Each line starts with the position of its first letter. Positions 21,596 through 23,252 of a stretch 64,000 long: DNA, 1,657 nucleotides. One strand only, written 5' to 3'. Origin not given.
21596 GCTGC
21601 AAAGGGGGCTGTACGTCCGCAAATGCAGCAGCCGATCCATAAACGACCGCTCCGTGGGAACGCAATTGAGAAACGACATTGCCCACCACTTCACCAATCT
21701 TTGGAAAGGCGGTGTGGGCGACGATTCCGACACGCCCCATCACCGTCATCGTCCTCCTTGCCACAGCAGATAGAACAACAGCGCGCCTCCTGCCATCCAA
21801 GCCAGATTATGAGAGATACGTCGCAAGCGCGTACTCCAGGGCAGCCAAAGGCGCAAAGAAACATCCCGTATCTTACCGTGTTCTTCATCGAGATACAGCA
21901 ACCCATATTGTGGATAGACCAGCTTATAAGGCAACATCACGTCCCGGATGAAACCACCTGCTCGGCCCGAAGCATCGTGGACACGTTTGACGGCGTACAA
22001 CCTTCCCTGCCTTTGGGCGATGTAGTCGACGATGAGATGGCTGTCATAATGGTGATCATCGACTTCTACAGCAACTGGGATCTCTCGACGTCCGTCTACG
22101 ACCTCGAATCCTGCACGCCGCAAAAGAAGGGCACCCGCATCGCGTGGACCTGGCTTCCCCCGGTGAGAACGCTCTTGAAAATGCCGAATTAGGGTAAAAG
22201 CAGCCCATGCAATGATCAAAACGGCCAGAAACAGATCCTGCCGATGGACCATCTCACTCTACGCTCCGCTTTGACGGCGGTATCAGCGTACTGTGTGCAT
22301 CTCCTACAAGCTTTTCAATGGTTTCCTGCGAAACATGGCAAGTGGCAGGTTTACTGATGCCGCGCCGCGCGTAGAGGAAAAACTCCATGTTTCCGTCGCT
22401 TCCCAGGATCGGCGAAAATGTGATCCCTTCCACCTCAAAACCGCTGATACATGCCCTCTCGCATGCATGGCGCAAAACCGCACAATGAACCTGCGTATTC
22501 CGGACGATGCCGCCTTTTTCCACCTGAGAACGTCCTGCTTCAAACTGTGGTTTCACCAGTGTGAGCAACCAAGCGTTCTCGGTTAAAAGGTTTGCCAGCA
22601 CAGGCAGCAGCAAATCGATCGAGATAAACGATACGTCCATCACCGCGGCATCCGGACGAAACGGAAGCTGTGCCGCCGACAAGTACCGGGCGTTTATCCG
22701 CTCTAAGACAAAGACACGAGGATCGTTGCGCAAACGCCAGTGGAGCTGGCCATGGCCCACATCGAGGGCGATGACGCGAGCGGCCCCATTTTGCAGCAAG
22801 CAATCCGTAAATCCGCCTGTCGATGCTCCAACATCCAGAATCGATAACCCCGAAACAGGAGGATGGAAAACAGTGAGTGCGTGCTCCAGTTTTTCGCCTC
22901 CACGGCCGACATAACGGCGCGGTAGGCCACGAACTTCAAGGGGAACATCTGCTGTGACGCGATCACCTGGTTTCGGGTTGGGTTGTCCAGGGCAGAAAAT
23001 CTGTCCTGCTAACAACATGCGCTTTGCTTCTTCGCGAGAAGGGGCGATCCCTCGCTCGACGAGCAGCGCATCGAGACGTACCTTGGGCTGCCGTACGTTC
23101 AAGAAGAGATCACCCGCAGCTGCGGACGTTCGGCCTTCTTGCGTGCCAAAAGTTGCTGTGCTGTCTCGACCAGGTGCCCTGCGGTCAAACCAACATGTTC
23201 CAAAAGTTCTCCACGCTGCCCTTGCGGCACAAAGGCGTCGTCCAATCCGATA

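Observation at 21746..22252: Extra membrane-anchored 168-aa gene coupled to nadK inside the conserved dxs-tlyA-nadK-argR-recN block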

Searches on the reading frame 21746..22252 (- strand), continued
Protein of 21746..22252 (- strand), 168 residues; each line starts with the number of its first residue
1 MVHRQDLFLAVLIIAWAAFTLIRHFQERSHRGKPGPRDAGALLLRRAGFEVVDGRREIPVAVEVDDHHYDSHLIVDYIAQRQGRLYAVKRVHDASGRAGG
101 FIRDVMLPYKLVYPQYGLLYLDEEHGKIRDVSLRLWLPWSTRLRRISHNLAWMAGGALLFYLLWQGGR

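Call 74: search_dna_similar(query=P0259, collection=phages, mode=protein, max_evalue=0.001, max_rows=10)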
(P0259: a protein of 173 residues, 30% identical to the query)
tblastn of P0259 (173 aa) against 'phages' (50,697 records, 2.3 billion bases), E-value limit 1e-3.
No match.

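Call 75: search_dna_similar(query=P0259, collection=plasmids, mode=protein, max_evalue=0.001, max_rows=10)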
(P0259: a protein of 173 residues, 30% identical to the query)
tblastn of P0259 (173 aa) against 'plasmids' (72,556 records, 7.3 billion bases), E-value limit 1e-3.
No match.

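Call 82: fold_search(model_id=the predicted structure, library=pdb)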
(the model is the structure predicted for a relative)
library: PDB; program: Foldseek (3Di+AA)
matches with E <= 10: 1053; with E <= 0.001: 5
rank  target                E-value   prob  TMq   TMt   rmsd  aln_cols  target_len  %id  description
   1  9iab_A                1.0e-04  1.00  0.36  0.26   7.0       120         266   12  Structure of the Argonaute-associated Cas4 family protein 1 (ACE1) from Chroococcidiopsis thermalis (CtACE1) (released 2025-04-23)
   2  9iab_B                1.5e-04  1.00  0.36  0.26   6.9       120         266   12  Structure of the Argonaute-associated Cas4 family protein 1 (ACE1) from Chroococcidiopsis thermalis (CtACE1) (released 2025-04-23)
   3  9iac_A                2.0e-04  1.00  0.35  0.24   5.3       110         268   14  Structure of the Argonaute-associated Cas4 family protein 1 (ACE1) from Microcystis aeruginosa (MaACE1) (released 2025-04-23)
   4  9iac_B                2.7e-04  1.00  0.35  0.24   5.3       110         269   14  Structure of the Argonaute-associated Cas4 family protein 1 (ACE1) from Microcystis aeruginosa (MaACE1) (released 2025-04-23)
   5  2okf_A                4.0e-04  0.99  0.26  0.32   9.7       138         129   16  CRYSTAL STRUCTURE OF A FDXN ELEMENT EXCISION CONTROLLING FACTOR PROTEIN (AVA_3312) FROM ANABAENA VARIABILIS AT 1.60 A  (released 2007-01-30)
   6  4ic1_B                1.2e-03  1.00  0.35  0.31  16.5       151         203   14  Crystal structure of SSO0001 (released 2013-01-16)
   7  9kqh_A                1.7e-03  1.00  0.32  0.09   5.5       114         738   10  Crystal structure of Finegoldia magna DinG in complex with ssDNA and ADPNP (released 2025-12-03)
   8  4ic1_A                1.8e-03  1.00  0.34  0.30  16.2       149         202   15  Crystal structure of SSO0001 (released 2013-01-16)
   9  4ic1_G                2.1e-03  1.00  0.36  0.31   6.7       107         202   15  Crystal structure of SSO0001 (released 2013-01-16)
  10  4ceh_A                2.5e-03  0.99  0.28  0.06   6.1       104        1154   14  Crystal structure of AddAB with a forked DNA substrate (released 2014-03-12)
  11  4ic1_D                3.2e-03  0.99  0.35  0.30  16.5       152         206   14  Crystal structure of SSO0001 (released 2013-01-16)
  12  4cej_A                3.4e-03  1.00  0.32  0.06   5.0       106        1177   12  Crystal structure of AddAB-DNA-ADPNP complex at 3 Angstrom resolution (released 2014-03-12)
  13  2inb                  3.7e-03  0.98  0.30  0.37   6.3       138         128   13  Crystal structure of an XisH family protein (ZP_00107633.1) from Nostoc punctiforme PCC 73102 at 1.60 A resolution (released 2006-10-24)
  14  5ld2_B                5.7e-03  0.98  0.26  0.05   4.9       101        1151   17  Cryo-EM structure of RecBCD+DNA complex revealing activated nuclease domain (released 2016-10-05)
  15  6sjb_B                6.1e-03  0.91  0.23  0.05   6.0       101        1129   17  Cryo-EM structure of the RecBCD Chi recognised complex (released 2020-01-01)
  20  3fov                  9.5e-03  0.89  0.23  0.34   7.5       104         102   12  Crystal structure of protein RPA0323 of unknown function from Rhodopseudomonas palustris (released 2009-01-13)
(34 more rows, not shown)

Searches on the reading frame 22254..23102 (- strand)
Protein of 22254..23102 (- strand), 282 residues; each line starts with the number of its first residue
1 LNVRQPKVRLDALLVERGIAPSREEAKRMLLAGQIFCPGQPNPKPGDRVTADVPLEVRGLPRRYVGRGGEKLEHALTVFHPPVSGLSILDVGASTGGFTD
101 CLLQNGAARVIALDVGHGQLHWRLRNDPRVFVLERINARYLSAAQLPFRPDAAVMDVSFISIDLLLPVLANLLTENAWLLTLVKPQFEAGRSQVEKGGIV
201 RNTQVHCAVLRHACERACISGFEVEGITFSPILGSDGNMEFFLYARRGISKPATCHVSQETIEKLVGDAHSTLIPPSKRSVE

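Call 3: search_protein_families(library=pfam, proteins=[window:22254-23102:-], max_evalue=1)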
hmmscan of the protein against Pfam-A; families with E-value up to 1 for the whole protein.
window:22254-23102:- (282 aa): 6 families
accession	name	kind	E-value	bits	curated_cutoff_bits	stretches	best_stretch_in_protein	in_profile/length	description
PF01728.25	FtsJ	-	9.1e-38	130.4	24.1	1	64-246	1-180/181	FtsJ-like methyltransferase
PF01479.30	S4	-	1.4e-06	28.4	22.8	1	8-51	1-44/48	S4 domain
PF13649.12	Methyltransf_25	-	0.00072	20.6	27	1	88-152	1-64/97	Methyltransferase domain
PF08241.18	Methyltransf_11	-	0.0019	19.2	21.2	1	89-151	1-59/95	Methyltransferase domain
PF22421.1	SYY_C-terminal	-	0.069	13.5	27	1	3-39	14-50/83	Tyrosine--tRNA ligase SYY-like C-terminal domain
PF13489.12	Methyltransf_23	-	0.24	11.6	27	1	76-123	13-60/164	Methyltransferase domain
